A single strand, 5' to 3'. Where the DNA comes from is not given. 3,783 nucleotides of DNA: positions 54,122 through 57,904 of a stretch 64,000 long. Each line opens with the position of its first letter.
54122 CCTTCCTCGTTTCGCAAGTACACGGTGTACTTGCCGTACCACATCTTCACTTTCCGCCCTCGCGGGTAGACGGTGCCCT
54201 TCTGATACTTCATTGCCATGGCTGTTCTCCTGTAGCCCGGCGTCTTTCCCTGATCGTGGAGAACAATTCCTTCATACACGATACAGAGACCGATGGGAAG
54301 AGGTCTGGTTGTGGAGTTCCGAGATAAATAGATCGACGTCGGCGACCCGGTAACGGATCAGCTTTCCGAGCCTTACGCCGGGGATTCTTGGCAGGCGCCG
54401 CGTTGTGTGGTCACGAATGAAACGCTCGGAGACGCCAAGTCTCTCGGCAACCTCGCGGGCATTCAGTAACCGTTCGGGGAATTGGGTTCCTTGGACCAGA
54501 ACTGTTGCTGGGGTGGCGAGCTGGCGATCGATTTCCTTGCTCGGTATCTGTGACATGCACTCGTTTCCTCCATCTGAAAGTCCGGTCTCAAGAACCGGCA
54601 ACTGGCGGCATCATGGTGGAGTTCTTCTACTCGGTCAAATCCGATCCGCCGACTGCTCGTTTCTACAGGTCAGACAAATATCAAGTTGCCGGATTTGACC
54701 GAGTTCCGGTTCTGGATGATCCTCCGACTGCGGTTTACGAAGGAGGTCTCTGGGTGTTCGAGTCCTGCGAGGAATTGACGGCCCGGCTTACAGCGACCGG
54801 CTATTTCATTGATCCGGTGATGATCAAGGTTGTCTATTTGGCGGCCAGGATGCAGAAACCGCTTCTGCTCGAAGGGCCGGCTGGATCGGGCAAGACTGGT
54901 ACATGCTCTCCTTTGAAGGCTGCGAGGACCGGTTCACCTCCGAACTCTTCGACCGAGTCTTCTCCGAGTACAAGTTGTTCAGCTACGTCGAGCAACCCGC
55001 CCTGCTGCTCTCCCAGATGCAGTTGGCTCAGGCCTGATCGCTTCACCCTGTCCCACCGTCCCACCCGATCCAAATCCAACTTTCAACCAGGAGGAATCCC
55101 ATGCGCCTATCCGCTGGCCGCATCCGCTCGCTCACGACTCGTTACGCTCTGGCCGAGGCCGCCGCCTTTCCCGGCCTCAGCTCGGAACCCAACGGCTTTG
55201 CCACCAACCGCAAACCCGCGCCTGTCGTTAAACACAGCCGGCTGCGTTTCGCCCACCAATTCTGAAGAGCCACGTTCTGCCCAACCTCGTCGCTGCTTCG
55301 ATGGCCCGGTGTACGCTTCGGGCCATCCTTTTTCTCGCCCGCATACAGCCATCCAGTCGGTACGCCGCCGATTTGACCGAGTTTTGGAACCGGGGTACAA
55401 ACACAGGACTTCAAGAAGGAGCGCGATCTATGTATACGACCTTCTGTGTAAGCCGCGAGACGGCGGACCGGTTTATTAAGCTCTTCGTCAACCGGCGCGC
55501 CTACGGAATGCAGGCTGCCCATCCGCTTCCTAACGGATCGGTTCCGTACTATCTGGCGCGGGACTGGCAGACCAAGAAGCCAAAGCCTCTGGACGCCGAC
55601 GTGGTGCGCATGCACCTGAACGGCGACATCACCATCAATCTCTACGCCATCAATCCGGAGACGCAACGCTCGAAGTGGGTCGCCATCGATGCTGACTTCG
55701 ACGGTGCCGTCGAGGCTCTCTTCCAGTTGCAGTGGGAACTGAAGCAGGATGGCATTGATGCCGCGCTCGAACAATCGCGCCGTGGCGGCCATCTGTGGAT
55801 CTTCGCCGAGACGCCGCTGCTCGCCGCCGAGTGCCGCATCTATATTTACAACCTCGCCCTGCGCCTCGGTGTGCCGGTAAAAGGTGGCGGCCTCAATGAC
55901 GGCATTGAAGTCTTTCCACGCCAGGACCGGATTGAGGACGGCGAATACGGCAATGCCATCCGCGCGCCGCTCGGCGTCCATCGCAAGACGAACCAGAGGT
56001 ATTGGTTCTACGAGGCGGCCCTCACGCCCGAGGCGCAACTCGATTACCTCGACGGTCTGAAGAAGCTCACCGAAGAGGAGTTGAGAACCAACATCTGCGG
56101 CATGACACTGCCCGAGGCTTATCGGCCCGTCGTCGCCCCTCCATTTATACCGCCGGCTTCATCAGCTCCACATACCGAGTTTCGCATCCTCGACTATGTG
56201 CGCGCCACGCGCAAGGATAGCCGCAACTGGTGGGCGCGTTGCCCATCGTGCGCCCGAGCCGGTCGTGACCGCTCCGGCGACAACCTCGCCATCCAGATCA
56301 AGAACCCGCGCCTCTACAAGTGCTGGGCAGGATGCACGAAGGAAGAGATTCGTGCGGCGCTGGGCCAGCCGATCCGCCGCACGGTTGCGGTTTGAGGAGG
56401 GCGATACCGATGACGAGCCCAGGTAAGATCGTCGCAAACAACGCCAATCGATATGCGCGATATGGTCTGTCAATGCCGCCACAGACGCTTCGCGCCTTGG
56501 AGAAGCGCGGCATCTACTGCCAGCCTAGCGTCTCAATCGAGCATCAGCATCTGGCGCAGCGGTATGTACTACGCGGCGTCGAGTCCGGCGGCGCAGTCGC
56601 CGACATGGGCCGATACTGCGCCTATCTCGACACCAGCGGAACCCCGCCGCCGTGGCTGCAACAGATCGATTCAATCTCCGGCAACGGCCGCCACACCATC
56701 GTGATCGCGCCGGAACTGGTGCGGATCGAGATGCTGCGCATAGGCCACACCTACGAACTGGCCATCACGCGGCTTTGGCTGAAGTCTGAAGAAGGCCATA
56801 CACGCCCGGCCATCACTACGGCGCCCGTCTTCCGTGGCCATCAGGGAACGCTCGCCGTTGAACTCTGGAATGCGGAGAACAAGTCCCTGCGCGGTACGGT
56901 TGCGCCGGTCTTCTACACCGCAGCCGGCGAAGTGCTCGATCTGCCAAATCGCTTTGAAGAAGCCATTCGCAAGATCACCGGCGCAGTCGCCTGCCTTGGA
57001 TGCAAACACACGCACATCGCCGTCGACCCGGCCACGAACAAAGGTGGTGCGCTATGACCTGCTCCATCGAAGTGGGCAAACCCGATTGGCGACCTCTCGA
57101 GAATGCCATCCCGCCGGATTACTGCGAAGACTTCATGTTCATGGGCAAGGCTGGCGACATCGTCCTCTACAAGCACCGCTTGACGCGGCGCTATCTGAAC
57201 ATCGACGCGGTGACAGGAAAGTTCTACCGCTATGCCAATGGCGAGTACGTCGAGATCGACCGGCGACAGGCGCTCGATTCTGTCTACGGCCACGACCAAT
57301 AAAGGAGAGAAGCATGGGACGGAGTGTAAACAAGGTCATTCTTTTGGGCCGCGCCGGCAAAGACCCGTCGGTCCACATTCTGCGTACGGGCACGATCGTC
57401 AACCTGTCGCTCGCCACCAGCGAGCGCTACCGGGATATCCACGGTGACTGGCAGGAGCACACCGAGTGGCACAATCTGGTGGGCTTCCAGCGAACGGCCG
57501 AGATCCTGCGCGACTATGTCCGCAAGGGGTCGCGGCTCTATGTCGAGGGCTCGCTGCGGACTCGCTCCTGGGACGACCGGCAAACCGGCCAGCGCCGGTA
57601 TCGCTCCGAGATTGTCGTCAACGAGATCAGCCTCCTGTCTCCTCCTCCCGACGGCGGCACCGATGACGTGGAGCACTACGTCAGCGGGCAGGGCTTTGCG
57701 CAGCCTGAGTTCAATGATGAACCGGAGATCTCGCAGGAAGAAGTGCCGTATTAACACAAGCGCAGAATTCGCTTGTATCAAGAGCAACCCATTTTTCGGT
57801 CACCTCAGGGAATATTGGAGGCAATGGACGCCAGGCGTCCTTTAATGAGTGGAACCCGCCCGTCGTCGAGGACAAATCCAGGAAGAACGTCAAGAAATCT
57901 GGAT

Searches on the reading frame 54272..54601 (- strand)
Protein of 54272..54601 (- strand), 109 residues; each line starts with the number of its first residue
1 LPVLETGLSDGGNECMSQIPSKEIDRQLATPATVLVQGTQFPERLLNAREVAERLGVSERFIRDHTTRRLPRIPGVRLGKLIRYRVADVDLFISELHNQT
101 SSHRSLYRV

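Call 20: search_protein_families(library=pfam, proteins=[window:54272-54601:-], max_evalue=0.01)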
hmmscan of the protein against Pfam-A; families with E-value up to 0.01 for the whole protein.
window:54272-54601:- (109 aa): 2 families
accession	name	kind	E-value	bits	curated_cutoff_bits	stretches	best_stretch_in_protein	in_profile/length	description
PF12728.13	HTH_17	-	5.7e-08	33.3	27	1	45-95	1-49/51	Helix-turn-helix domain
PF13411.12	MerR_1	-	0.0066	17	21.6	1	49-91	4-45/69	MerR HTH family regulatory protein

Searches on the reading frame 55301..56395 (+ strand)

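Call 20: search_protein_families(library=pfam, proteins=[window:55301-56395:+], max_evalue=0.01)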
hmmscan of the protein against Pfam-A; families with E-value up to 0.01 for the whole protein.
window:55301-56395:+ (364 aa): 1 family
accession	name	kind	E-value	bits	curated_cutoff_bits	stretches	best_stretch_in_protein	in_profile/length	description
PF22548.2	AEP-TOTE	-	2.9e-25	89.7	27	1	87-262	51-228/230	TOTE conflict system, Archaeo-Eukaryotic Primase domain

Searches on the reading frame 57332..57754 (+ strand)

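Call 20: search_protein_families(library=pfam, proteins=[window:57332-57754:+], max_evalue=0.01)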
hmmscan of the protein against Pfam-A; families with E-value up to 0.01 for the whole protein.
window:57332-57754:+ (140 aa): 1 family
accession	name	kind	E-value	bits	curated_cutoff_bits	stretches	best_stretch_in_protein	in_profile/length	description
PF00436.31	SSB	-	1.4e-29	102.6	26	1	1-102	3-104/104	Single-strand binding protein family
